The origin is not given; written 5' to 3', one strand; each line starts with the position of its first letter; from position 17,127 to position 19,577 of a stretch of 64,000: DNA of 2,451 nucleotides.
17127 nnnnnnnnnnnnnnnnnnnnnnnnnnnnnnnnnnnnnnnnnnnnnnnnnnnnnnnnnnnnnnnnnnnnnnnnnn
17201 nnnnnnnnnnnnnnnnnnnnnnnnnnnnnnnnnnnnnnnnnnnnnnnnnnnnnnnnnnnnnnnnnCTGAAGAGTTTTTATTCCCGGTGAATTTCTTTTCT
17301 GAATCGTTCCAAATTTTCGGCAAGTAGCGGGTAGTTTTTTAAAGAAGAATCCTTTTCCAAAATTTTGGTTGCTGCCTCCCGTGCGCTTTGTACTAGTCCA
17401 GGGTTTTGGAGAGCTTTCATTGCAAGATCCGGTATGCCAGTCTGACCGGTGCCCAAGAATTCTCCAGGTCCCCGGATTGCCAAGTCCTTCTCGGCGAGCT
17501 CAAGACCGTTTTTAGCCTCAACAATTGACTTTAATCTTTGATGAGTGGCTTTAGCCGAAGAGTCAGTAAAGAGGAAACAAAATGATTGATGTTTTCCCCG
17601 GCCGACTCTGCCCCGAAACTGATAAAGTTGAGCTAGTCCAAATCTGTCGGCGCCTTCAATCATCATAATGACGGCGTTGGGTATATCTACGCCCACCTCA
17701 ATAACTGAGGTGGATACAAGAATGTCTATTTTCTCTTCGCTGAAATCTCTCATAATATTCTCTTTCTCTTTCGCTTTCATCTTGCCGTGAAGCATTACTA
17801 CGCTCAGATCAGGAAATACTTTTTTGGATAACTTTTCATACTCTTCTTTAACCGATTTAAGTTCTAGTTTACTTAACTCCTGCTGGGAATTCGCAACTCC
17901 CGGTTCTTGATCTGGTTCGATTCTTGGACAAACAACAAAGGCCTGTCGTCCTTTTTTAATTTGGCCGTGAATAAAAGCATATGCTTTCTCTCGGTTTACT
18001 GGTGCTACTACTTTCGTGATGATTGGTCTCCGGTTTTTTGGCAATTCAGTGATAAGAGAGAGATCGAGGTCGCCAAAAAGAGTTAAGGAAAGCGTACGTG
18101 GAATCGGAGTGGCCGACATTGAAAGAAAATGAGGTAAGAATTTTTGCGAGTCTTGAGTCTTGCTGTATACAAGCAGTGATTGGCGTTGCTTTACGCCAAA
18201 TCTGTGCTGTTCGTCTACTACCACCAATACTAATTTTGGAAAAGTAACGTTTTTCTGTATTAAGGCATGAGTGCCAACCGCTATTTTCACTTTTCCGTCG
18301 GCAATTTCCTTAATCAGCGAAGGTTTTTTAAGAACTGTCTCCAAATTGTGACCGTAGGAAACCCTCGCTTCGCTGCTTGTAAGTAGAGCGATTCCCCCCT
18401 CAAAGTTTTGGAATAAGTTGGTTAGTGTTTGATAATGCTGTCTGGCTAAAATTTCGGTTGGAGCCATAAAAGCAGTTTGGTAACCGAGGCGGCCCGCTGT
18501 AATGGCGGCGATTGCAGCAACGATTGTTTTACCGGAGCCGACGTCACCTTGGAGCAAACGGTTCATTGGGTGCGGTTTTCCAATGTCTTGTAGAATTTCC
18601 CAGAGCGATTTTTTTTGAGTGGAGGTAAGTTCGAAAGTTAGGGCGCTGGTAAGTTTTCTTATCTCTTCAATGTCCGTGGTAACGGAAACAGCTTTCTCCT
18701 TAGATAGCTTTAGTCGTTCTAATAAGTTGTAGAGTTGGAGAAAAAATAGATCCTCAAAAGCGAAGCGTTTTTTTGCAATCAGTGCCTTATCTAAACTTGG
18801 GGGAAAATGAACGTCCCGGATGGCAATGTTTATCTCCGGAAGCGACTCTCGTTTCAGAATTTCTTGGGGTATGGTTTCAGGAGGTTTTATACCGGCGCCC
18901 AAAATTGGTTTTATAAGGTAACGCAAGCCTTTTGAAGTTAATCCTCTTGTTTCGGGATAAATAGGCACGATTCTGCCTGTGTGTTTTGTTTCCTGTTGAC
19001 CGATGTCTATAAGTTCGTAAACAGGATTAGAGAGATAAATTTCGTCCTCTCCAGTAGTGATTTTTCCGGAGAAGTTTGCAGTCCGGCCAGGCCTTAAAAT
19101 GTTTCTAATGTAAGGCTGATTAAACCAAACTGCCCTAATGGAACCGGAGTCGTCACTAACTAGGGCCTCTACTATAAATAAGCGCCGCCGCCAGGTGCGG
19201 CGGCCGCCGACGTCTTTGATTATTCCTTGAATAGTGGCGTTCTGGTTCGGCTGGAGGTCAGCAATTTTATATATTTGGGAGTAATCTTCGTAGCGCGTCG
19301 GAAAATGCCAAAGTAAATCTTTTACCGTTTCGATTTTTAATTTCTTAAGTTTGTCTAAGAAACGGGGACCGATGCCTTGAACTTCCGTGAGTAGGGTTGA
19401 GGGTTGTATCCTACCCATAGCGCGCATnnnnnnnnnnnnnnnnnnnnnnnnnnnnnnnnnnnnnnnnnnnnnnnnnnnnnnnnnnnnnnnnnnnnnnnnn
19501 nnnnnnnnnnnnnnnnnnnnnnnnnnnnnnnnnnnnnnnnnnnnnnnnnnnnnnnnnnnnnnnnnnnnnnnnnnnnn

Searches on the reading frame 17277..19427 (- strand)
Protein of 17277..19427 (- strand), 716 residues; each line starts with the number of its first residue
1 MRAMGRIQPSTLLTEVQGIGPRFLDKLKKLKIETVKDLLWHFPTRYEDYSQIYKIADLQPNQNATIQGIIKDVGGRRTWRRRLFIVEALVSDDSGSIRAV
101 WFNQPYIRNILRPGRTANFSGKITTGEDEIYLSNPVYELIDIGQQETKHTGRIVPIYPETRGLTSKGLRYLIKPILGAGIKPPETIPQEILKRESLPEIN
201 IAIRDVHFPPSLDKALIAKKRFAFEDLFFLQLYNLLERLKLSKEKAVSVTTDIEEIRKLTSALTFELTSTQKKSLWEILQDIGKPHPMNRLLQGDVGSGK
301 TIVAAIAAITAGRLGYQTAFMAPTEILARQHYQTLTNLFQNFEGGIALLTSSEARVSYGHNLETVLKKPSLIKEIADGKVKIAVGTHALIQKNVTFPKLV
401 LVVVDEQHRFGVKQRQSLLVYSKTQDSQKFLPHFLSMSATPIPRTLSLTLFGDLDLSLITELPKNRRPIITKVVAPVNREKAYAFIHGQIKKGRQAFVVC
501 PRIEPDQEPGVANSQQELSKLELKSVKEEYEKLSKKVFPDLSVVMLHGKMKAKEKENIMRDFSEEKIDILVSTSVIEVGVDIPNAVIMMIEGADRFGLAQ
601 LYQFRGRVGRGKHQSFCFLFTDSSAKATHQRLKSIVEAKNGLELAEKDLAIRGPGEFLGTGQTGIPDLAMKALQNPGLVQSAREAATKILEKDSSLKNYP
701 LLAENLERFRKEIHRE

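Call 81: search_protein_families(library=pfam, proteins=[window:17277-19427:-], max_evalue=0.00001)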
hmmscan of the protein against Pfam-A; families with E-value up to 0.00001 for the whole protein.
window:17277-19427:- (716 aa): 6 families
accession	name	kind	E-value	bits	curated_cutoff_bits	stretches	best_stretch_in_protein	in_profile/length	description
PF17191.10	RecG_wedge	-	7.2e-26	91.2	23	1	17-174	6-157/162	RecG wedge domain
PF00270.35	DEAD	-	3e-20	73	26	1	271-445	4-163/167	DEAD/DEAH box helicase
PF00271.37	Helicase_C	-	6.3e-19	68.7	23.5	1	525-611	30-109/110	Helicase conserved C-terminal domain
PF04851.21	ResIII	-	1.1e-09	38.9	22.5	1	265-441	2-162/164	Type III restriction enzyme, res subunit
PF19833.4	RecG_dom3_C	-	4.7e-09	36.6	26.8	1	640-711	3-78/87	ATP-dependent DNA helicase RecG, domain 3, C-terminal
PF22590.2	Cas3-like_C_2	-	2.9e-06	27.9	27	0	525-611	14-104/106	CRISPR-associated nuclease/helicase Cas3, C-terminal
